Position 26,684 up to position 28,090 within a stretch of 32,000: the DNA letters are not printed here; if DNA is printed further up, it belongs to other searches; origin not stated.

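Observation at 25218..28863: Poly-gamma-glutamate operon without pgsA/capA or pgsE: pgsB-pgsC plus two coupled genes of unknown mechanism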

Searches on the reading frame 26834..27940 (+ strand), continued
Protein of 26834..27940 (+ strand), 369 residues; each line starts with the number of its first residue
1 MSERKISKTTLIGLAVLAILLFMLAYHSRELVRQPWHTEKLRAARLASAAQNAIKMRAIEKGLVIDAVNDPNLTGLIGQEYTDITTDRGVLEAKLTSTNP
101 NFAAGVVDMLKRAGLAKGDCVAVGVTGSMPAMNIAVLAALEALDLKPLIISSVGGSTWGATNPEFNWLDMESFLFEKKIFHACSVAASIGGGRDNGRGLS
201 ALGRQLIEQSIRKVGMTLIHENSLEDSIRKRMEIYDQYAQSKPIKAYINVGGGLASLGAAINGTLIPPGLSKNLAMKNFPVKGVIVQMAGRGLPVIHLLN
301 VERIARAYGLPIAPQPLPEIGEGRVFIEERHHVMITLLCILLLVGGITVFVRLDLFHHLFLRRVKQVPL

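Call 73: get_annotated_region(hit=H16, flank=7000)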
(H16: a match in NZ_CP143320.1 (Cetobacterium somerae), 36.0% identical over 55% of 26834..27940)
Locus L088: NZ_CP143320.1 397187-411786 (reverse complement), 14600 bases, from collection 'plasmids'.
description: Cetobacterium somerae strain ceto plasmid p1, complete sequence
organism: Cetobacterium somerae (NCBI taxid 188913)
taxonomy: Bacteria; Fusobacteriota; Fusobacteriia; Fusobacteriales; Fusobacteriaceae; Cetobacterium; Cetobacterium somerae
host: -; source: intestine of Yellow Catfish,pure culture; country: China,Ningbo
typing (MOB-suite, as given by PLSDB): non-mobilizable
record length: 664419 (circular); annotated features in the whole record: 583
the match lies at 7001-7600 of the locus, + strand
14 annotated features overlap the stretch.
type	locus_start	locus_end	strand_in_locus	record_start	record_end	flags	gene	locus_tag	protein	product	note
CDS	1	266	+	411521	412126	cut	-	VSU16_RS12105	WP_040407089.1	response regulator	GO:0000160 - phosphorelay signal transduction system [Evidence IEA]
CDS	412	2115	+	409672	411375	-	ggt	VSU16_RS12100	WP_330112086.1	gamma-glutamyltransferase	GO:0006750 - glutathione biosynthetic process [Evidence IEA]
CDS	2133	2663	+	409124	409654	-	-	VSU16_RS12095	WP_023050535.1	DUF6305 family protein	-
CDS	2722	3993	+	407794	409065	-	-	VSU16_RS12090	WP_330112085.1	TRAP transporter large permease subunit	-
CDS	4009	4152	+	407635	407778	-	-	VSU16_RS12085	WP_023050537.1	hypothetical protein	-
CDS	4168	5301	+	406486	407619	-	-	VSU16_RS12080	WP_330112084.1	succinylglutamate desuccinylase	-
CDS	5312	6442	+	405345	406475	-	pgsB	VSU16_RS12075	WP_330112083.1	poly-gamma-glutamate synthase PgsB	GO:0070501 - poly-gamma-glutamate biosynthetic process [Evidence IEA]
CDS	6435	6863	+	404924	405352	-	pgsC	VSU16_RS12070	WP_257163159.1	poly-gamma-glutamate biosynthesis protein PgsC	GO:0070501 - poly-gamma-glutamate biosynthetic process [Evidence IEA]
CDS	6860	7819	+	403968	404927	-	pgsW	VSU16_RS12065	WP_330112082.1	poly-gamma-glutamate system protein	-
CDS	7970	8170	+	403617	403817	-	-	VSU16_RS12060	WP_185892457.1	cold-shock protein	-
CDS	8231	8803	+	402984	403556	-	-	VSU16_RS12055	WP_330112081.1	sigma-70 family RNA polymerase sigma factor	GO:0006352 - DNA-templated transcription initiation [Evidence IEA]; GO:0006355 - regulation of DNA-templated ...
CDS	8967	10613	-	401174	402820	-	treC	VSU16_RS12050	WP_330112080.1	alpha,alpha-phosphotrehalase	GO:0005991 - trehalose metabolic process [Evidence IEA]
CDS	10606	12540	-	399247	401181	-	-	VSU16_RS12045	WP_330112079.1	fructose-specific PTS transporter subunit EIIC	GO:0009401 - phosphoenolpyruvate-dependent sugar phosphotransferase system [Evidence IEA]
CDS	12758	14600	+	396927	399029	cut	-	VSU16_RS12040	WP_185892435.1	BglG family transcription antiterminator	-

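Call 77: find_homologous_proteins(query=L088:6860-7816:+, max_evalue=1e-10)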
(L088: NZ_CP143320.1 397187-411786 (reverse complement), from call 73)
Query L088:6860-7816:+ (319 aa): 89 proteins with E <= 1e-10 among 2116 candidates.
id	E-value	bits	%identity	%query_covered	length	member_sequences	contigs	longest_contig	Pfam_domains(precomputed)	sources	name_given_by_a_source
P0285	7.5e-186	634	96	96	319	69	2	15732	-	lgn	-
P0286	1.5e-175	601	89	99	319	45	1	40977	-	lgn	-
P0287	3.6e-170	583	86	97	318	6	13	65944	-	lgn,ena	-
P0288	8.3e-169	579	86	97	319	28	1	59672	-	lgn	-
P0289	2.0e-157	541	82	96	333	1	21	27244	-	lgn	-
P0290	8.1e-154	529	79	97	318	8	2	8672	-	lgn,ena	-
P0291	1.9e-153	528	79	97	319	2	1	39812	-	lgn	-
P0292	1.0e-144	499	83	87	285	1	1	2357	-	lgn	-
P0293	6.9e-144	497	77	97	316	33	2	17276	-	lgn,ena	-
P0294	1.5e-129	450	68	96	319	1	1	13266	-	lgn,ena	-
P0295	1.0e-97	345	56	97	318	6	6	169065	-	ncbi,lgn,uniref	ncbi:MAG: poly-gamma-glutamate system protein [Cetobacterium sp.]|uniref:poly-gamma-glutamate system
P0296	1.3e-97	345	55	98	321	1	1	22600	-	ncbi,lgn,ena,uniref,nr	ncbi:poly-gamma-glutamate system protein [uncultured Cetobacterium sp.]|uniref:poly-gamma-glutamate 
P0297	8.4e-92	326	78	61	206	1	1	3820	-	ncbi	ncbi:poly-gamma-glutamate system protein, partial [Cetobacterium sp.]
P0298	6.1e-90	320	52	97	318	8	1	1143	-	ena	-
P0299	4.9e-86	307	55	87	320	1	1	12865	-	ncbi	-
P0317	7.8e-51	191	41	81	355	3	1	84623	-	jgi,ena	-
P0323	2.9e-42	163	35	82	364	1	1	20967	-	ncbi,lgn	-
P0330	1.7e-34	138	35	83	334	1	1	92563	-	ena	-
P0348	5.3e-30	123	36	70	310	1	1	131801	-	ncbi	-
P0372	6.0e-15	73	40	38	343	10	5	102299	-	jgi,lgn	jgi:poly-gamma-glutamate system protein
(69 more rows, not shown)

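Call 80: find_encoding_contigs(protein=P0317, flank=7000, max_places=1)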
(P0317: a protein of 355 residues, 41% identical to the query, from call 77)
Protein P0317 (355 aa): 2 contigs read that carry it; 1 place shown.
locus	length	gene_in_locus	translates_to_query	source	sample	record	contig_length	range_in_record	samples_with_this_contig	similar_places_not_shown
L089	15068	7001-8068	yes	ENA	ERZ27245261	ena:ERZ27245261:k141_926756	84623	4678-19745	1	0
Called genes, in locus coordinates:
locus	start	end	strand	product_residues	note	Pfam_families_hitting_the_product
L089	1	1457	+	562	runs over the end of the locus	PF01019:G_glu_transpept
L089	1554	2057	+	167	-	PF19823:DUF6305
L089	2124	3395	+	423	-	PF06808:DctM (faint)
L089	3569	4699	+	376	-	PF24827:AstE_AspA_cat (faint)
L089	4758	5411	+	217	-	PF17033:Peptidase_M99 (weak), PF09892:DUF2119 (weak), PF24827:AstE_AspA_cat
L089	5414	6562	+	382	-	PF08245:Mur_ligase_M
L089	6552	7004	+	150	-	PF14102:Caps_synth_CapC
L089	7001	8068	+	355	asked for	-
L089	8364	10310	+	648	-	PF06808:DctM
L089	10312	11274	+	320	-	PF16868:NMT1_3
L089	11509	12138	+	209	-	PF01693:Cauli_VI (faint)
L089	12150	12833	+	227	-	PF14808:TMEM164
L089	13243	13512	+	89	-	PF00381:PTS-HPr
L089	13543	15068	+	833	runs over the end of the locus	PF02401:LYTB, PF00575:S1, PF21710:Spt6_S1 (faint), PF23459:S1_RRP5 (faint), PF24685:OB_RRP5_4th (faint), PF00575:S1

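Call 81: find_encoding_contigs(protein=P0323, flank=7000, max_places=1)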
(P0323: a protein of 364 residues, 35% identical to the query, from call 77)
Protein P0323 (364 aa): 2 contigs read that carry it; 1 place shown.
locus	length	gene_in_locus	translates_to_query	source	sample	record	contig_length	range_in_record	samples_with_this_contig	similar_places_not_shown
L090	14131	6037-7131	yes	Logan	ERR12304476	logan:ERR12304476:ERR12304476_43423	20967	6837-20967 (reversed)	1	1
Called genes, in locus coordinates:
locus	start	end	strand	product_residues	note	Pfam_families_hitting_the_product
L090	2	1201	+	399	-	?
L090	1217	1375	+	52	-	-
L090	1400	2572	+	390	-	-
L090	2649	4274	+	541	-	PF03577:Peptidase_C69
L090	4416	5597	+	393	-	PF08245:Mur_ligase_M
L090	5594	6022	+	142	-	PF14102:Caps_synth_CapC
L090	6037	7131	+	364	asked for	-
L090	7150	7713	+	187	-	PF19823:DUF6305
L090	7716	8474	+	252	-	PF17033:Peptidase_M99 (faint), PF24827:AstE_AspA_cat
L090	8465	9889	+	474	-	PF00512:HisKA, PF02518:HATPase_c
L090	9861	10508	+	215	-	PF00072:Response_reg, PF14947:HTH_45 (faint)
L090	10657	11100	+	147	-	PF01325:Fe_dep_repress, PF02742:Fe_dep_repr_C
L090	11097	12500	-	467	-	PF07670:Gate, PF07664:FeoB_C, PF07670:Gate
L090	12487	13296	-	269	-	PF01926:MMR_HSR1, PF02421:FeoB_N, PF17910:FeoB_Cyto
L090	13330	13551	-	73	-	PF04023:FeoA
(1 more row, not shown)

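Call 82: find_encoding_contigs(protein=P0330, flank=7000, max_places=1)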
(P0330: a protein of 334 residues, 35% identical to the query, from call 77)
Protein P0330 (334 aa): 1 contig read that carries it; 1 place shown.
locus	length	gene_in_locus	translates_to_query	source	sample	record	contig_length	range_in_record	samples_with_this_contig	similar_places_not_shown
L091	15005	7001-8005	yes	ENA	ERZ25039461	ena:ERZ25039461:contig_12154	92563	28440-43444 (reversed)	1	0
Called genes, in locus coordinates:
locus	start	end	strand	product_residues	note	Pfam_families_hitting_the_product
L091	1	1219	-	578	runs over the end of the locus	PF12802:MarR_2 (weak), PF01047:MarR (weak), PF13384:HTH_23 (weak), PF04198:Sugar-bind, PF10054:DUF2291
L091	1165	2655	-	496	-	PF00370:FGGY_N, PF02782:FGGY_C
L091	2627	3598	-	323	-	PF02779:Transket_pyr, PF02780:Transketolase_C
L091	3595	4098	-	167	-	PF00456:Transketolase_N, PF00676:E1_dh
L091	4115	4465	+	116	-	-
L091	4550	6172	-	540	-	PF00115:COX1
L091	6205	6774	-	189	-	-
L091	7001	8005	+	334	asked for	-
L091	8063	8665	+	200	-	PF19823:DUF6305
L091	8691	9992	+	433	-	-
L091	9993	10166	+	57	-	-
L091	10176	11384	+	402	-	PF24827:AstE_AspA_cat (weak)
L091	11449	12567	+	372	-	PF03577:Peptidase_C69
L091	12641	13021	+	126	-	-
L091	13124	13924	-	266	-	-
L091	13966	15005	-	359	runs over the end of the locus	-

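Call 83: find_encoding_contigs(protein=P0348, flank=7000, max_places=1)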
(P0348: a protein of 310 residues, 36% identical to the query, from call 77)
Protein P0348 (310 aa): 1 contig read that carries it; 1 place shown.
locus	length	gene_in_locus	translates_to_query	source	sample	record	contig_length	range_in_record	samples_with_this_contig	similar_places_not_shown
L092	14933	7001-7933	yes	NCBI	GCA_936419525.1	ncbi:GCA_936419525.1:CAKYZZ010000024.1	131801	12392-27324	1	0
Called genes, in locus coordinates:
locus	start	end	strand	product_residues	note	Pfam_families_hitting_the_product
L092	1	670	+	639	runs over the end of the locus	PF01261:AP_endonuc_2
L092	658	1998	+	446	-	PF01408:GFO_IDH_MocA, PF02894:GFO_IDH_MocA_C (faint), PF22725:GFO_IDH_MocA_C3 (faint)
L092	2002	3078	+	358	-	PF14100:DUF6807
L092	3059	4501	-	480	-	-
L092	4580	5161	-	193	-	PF05685:Uma2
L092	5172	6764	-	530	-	PF22244:GCE_fung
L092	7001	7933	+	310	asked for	-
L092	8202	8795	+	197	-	PF19823:DUF6305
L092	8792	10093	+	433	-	-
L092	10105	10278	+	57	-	-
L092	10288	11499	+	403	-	PF24827:AstE_AspA_cat (weak)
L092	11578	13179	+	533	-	PF03577:Peptidase_C69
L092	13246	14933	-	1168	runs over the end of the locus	PF13620:CarboxypepD_reg, PF25183:OMP_b-brl_4, PF00593:TonB_dep_Rec_b-barrel (weak)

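Call 84: find_encoding_contigs(protein=P0372, flank=7000, max_places=1)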
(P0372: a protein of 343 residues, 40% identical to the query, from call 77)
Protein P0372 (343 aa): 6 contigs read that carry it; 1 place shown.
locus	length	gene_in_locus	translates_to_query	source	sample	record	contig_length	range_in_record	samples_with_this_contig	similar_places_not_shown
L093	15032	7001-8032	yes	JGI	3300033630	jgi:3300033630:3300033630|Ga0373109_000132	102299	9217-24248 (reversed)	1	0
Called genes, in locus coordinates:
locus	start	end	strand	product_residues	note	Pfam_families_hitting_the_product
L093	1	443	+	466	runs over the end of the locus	PF00483:NTP_transferase, PF12804:NTP_transf_3, PF22640:ManC_GMP_beta-helix, PF00190:Cupin_1 (faint), PF01050:MannoseP_isomer, PF07883:Cupin_2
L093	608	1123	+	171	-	PF19823:DUF6305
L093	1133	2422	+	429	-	PF06808:DctM (faint)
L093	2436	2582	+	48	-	-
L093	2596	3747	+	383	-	PF24827:AstE_AspA_cat (faint)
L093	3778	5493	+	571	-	PF01019:G_glu_transpept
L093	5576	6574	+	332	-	-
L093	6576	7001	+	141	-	PF14102:Caps_synth_CapC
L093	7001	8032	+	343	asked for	-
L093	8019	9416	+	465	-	PF00512:HisKA (faint), PF02518:HATPase_c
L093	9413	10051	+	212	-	PF00072:Response_reg, PF25213:HVO_A0261_N (faint), PF09339:HTH_IclR (weak)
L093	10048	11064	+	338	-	PF00724:Oxidored_FMN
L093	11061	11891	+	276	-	PF04951:Peptidase_M55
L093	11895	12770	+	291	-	PF00480:ROK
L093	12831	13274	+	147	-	-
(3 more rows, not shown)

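Call 85: search_protein_families(library=ncbifam, proteins=[P0317, P0323, P0330, P0348, P0372, L088:6860-7816:+], max_evalue=0.001)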
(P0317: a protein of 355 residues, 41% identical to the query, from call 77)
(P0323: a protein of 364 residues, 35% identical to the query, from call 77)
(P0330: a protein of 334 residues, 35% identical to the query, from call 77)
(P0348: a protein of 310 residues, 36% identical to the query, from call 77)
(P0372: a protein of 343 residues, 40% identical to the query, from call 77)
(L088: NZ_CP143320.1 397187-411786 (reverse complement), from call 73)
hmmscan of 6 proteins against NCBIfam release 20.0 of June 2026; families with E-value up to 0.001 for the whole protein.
P0317 (355 aa): 1 family
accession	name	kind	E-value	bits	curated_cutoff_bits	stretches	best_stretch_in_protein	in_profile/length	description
TIGR04332.1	gamma_Glu_sys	subfamily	3.5e-92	308.9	100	1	8-304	3-303/307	poly-gamma-glutamate system protein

P0323 (364 aa): 1 family
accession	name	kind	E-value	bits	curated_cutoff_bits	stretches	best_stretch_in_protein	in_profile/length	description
TIGR04332.1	gamma_Glu_sys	subfamily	9e-107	356.8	100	1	13-323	2-307/307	poly-gamma-glutamate system protein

P0330 (334 aa): 1 family
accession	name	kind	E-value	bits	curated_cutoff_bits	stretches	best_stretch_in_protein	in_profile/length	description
TIGR04332.1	gamma_Glu_sys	subfamily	1.2e-96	323.5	100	1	35-320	27-307/307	poly-gamma-glutamate system protein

P0348 (310 aa): 1 family
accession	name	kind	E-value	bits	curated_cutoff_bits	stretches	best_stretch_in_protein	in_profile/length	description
TIGR04332.1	gamma_Glu_sys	subfamily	1.2e-81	274.2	100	1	45-288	30-268/307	poly-gamma-glutamate system protein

P0372 (343 aa): 1 family
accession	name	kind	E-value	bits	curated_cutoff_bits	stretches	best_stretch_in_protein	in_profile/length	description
TIGR04332.1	gamma_Glu_sys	subfamily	9.8e-87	291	100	1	16-306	6-305/307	poly-gamma-glutamate system protein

L088:6860-7816:+ (319 aa): 1 family
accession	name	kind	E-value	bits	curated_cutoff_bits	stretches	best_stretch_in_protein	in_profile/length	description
TIGR04332.1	gamma_Glu_sys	subfamily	2.5e-80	269.9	100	1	7-254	5-252/307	poly-gamma-glutamate system protein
